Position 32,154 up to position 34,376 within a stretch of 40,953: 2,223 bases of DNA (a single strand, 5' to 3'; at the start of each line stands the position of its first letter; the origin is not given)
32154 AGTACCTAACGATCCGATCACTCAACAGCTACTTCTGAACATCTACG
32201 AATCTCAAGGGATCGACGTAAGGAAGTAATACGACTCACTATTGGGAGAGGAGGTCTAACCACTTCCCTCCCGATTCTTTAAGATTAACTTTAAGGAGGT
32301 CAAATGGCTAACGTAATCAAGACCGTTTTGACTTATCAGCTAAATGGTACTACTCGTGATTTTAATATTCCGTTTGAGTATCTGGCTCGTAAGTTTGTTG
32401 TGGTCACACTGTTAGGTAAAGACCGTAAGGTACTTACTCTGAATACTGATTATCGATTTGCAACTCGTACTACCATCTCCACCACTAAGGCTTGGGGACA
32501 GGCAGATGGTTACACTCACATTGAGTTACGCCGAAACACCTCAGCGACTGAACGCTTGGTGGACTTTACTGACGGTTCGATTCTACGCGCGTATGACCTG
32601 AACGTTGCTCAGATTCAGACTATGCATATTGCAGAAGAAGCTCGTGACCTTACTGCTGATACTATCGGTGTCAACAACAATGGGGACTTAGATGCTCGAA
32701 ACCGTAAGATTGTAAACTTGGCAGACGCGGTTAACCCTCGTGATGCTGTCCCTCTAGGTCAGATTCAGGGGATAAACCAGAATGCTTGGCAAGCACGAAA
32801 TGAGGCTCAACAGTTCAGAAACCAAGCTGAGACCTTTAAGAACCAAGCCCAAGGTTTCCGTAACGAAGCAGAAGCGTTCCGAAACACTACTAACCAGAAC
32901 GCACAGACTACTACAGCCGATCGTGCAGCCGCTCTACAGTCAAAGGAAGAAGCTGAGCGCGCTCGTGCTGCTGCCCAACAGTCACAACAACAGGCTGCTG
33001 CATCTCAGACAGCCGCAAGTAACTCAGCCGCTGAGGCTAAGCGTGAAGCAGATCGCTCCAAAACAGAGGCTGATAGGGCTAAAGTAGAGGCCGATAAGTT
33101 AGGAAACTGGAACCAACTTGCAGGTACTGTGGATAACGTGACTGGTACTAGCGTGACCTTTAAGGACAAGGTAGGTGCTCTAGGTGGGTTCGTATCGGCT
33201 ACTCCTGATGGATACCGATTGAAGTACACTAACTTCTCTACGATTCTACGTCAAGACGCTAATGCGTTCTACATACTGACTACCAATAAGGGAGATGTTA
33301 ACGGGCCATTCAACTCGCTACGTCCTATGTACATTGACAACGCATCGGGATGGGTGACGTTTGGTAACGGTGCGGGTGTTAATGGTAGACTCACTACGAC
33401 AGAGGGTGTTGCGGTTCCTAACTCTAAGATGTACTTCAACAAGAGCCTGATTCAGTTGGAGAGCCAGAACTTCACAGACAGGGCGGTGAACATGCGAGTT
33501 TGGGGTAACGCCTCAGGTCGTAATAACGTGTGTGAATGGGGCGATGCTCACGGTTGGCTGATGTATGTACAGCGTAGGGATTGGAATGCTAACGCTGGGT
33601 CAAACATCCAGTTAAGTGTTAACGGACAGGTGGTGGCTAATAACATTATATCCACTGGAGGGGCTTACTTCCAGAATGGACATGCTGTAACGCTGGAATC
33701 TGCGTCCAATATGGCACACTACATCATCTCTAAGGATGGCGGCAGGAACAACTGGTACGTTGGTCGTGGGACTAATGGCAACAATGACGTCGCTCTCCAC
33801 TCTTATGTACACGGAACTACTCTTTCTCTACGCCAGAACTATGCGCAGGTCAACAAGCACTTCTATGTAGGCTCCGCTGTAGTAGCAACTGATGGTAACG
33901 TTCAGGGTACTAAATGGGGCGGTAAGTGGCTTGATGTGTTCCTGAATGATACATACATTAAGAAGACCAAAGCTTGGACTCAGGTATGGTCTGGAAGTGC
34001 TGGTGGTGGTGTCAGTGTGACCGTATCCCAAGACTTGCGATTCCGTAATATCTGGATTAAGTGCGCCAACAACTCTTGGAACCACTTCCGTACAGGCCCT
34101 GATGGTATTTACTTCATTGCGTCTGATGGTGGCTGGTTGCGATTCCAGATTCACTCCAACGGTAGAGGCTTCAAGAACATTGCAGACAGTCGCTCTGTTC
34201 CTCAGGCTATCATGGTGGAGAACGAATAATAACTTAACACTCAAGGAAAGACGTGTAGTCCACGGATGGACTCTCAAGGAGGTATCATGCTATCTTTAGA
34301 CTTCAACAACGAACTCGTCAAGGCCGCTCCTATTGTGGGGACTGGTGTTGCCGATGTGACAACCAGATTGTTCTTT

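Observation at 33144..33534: Tail fibre with conserved ends but an expanded central block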

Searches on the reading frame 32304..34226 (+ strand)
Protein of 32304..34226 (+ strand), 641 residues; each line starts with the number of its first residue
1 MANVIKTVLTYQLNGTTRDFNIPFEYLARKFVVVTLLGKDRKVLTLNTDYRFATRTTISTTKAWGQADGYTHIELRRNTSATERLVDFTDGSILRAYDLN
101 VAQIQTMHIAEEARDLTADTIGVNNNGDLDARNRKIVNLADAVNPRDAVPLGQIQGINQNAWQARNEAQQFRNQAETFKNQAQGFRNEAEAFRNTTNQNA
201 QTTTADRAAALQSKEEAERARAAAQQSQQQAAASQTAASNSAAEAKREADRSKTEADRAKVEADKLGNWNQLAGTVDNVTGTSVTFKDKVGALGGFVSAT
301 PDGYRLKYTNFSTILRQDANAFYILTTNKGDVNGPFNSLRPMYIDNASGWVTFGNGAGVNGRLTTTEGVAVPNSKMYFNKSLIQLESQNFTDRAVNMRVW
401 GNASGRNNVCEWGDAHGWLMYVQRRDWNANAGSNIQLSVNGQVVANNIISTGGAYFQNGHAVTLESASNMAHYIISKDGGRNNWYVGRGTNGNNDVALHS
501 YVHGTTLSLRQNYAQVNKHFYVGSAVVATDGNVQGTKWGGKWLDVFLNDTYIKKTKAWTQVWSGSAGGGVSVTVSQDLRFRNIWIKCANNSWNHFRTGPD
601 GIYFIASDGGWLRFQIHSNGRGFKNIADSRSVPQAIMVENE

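Call 4: search_protein_families(library=pfam, proteins=[window:32304-34226:+], max_evalue=0.1)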
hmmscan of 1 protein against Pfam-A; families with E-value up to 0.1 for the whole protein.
window:32304-34226:+ (641 aa): 6 families
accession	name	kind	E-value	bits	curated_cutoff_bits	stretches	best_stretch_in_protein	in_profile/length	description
PF03906.20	Phage_T7_tail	-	3.8e-62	209.1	25.2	1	1-162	1-157/157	Phage T7 tail fibre protein, N-terminal domain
PF20744.3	gp37_trimer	-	2.8e-32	111.1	21.7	1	461-551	3-94/95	Tail fibre protein gp37 trimerization region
PF12604.14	gp37_C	-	2.8e-14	53.5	22.5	1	554-630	1-95/95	Tail fibre protein gp37 C terminal domain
PF21446.3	Gp34_trimer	-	4.5e-12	46.9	27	1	255-344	27-116/116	Long-tail fiber proximal subunit, C-terminal, trimerization domain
PF05662.19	YadA_stalk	-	0.0033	18.2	28.4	1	135-174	1-40/43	Coiled stalk of trimeric autotransporter adhesin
PF05262.16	Borrelia_P83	-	0.01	14.8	33.6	1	159-265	220-328/489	Borrelia P83/100 protein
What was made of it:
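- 32304..32789 (+): N-terminal tail-attachment domain, aa 1-162. PF03906, E 3.8e-62 (call 4).
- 33684..33956 (+): Pyramid domain, aa 461-551. PF20744, E 2.8e-32 (call 4).
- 33963..34226 (+): Receptor-binding tip domain, aa 554-641. PF12604 (call 4).
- On T7 gp17-type tail fibre (Studiervirinae): E 3.8e-62, 209 bits against a cutoff of 25.2, aa 1-162 (call 4).
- On Gp34_trimer module (PF21446; T4 gp34 triple beta-helix + P4 beta-prism): 46.9 bits against 27, aa 255-344 (call 4).
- Pfam PF21446 scores 46.9 bits against a cutoff of 27 (call 4).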

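Call 5: search_solved_structures(query=window:32304-34226:+, max_evalue=1, show_alignments=3)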
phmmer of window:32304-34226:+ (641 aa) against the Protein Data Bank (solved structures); distinct sequences matched with E-value up to 1: 19.
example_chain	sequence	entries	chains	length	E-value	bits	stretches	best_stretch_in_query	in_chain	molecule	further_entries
7boz_a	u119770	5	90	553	1e-237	793.7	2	396-641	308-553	N-teminal of mature bacteriophage T7 tail fiber protein gp17 | Tail fiber protein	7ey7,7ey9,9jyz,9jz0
4a0t_A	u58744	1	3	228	9.9e-105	354.5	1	457-641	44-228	TAIL FIBER PROTEIN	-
4a0u_A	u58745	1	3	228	1.9e-104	353.5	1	458-641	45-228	TAIL FIBER PROTEIN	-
8e4g_O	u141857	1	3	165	5e-86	292.7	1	1-165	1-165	Tail fiber protein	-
8dsp_C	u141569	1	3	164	1.7e-85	290.9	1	4-167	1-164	Tail fiber protein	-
7xy1_A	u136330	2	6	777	6.1e-35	123.9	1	4-176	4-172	Tail fiber protein | phage type I tail fiber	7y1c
8x8m_A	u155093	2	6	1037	1.3e-31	112.9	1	5-157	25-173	Probable tail spike protein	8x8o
9m4c_B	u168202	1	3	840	5.2e-30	107.7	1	4-154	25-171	Depolymerase, capsule KN1-specific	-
9m4d_A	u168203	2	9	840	6.3e-30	107.4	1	4-154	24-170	Probable tail spike protein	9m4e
9lna_A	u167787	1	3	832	1.8e-15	59.6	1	7-118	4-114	Tail fibers protein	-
9vvr_A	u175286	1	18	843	1.7e-14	56.4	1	14-120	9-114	Tail spike protein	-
5yvq_A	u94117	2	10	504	5.2e-11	44.9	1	294-373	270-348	Tail fiber protein S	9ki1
8i4m_e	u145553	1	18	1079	1.5e-10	43.4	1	17-153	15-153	Fiber protein(gp 28) of the cyanophage P-SCSP1u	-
4uxe_A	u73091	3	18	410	6.3e-10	41.3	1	275-376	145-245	LARGE TAIL FIBER PROTEIN P34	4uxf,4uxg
5nxf_A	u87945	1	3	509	1.2e-09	40.3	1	275-376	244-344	Long-tail fiber proximal subunit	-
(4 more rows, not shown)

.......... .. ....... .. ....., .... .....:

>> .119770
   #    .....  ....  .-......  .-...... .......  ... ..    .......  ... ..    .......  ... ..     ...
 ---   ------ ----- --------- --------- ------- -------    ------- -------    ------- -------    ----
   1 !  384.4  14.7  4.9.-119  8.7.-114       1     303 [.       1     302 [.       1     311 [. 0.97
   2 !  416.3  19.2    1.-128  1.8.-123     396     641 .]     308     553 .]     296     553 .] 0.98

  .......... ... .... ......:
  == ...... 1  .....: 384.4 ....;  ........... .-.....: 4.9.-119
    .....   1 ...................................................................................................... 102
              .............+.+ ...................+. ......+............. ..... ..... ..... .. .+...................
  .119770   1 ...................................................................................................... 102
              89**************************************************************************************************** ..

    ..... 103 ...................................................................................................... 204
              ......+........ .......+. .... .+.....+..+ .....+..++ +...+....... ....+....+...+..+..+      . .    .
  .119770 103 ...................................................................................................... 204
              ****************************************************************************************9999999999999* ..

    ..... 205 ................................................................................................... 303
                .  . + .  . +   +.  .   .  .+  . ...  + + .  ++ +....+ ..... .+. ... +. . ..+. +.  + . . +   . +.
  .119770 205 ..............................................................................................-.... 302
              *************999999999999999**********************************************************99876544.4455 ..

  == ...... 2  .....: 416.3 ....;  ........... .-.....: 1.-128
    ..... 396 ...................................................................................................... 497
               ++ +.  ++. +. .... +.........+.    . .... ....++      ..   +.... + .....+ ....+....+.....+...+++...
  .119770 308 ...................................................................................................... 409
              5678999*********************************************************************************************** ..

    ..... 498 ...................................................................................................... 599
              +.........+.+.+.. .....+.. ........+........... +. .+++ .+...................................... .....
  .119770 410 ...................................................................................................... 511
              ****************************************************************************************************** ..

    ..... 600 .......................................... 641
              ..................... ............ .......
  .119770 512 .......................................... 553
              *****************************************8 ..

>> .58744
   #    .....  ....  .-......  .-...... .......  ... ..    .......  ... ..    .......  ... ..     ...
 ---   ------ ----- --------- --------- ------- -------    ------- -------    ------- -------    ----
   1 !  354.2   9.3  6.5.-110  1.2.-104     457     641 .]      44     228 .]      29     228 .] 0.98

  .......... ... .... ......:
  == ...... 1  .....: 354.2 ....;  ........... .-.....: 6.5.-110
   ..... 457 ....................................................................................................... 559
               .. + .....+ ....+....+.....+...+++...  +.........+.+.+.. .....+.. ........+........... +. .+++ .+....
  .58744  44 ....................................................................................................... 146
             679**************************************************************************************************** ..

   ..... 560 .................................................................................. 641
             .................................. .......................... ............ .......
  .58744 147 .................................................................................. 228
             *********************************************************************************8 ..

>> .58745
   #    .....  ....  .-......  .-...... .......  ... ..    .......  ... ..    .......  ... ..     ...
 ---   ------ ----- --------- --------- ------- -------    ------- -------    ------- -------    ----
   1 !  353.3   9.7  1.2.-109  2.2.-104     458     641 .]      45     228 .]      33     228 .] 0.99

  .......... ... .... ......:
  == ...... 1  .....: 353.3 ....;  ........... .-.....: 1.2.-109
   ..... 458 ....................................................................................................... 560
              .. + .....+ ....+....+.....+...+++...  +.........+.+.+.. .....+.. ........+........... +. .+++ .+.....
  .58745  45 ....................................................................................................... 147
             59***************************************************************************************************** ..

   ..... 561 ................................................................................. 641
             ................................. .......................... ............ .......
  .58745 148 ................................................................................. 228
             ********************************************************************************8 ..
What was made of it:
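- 32304..32789 (+): Matches solved T7 gp17 N-terminal structures (call 5).
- On T7 gp17-type tail fibre (Studiervirinae): E 2.8e-32 and 2.8e-14 (call 4). phmmer against 4a0t gives E 1e-104 (call 5).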

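Call 6: search_dna_similar(query=window:32304-34226:+, collection=phages, mode=protein, max_rows=40)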
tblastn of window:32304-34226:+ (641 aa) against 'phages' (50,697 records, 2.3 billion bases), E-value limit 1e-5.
Records with a match: 1688; places in all: 1711; records where one place covers at least 80% of the query: 172.
Best place of each record, by identity: 80-90% 20; 60-80% 485; <60% 1183.
By first word of the organism name: Escherichia 462; Klebsiella 432; Pseudomonas 139; Yersinia 102; Salmonella 93; Enterobacter 67; Shigella 42; Enterobacteria 29; Vibrio 28; Pectobacterium 24; and 44 more.
By host as written in the record: - 257; Klebsiella pneumoniae 224; Escherichia coli 183; Yersinia pestis 40; Salmonella enterica subsp. enterica serovar Typhi 30; Klebsiella pneumoniae 135080 30; Escherichia coli strain W3110 25; Pseudomonas putida KT2440 and Paw85 25; and 377 more.
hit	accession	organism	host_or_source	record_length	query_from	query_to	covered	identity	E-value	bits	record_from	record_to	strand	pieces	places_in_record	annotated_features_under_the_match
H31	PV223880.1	Escherichia phage T7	-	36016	1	641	98%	63.3%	6e-106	701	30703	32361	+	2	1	tail fiber protein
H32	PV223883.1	Escherichia phage T7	Escherichia coli BL21(DE3)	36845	1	641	98%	63.3%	6e-106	701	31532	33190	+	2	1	tail fiber protein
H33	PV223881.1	Escherichia phage T7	Escherichia coli BL21(DE3)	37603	1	641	98%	63.3%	6e-106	701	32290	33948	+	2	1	tail fiber protein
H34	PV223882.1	Escherichia phage T7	Escherichia coli BL21(DE3)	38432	1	641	98%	63.3%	6e-106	701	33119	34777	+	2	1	tail fiber protein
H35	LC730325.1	Escherichia phage T7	Escherichia coli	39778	1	641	98%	63.3%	6e-106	701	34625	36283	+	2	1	record has no annotation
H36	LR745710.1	Escherichia phage T7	-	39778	1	641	98%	63.1%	6e-106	701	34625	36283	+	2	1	17: tail fibre protein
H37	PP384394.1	Teseptimavirus T7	Escherichia coli B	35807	1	641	98%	63.0%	6e-106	700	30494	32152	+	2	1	17: tail fiber protein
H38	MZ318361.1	Escherichia phage T7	Escherichia coli BL21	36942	1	641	98%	63.0%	6e-106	700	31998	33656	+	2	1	tail fiber protein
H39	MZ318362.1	Escherichia phage T7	Escherichia coli BL21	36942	1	641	98%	63.0%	6e-106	700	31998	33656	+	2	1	tail fiber protein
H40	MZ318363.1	Escherichia phage T7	Escherichia coli BL21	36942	1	641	98%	63.0%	6e-106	700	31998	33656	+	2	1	tail fiber protein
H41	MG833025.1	Escherichia phage T7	Escherichia coli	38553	1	641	98%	63.0%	6e-106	700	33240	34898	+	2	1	tail fiber protein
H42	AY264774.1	Escherichia phage T7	-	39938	1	641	98%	63.0%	6e-106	700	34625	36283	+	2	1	gene 17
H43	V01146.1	Escherichia phage T7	-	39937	1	641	98%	63.0%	6e-106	700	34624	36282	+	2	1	unnamed protein product; gene 17, tail fiber protein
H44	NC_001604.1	Escherichia phage T7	Escherichia coli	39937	1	641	98%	63.0%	6e-106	700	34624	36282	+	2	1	tail fiber protein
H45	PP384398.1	Escherichia phage T7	Escherichia coli rfaC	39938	1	641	98%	63.0%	6e-106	700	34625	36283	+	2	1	17: tail fiber protein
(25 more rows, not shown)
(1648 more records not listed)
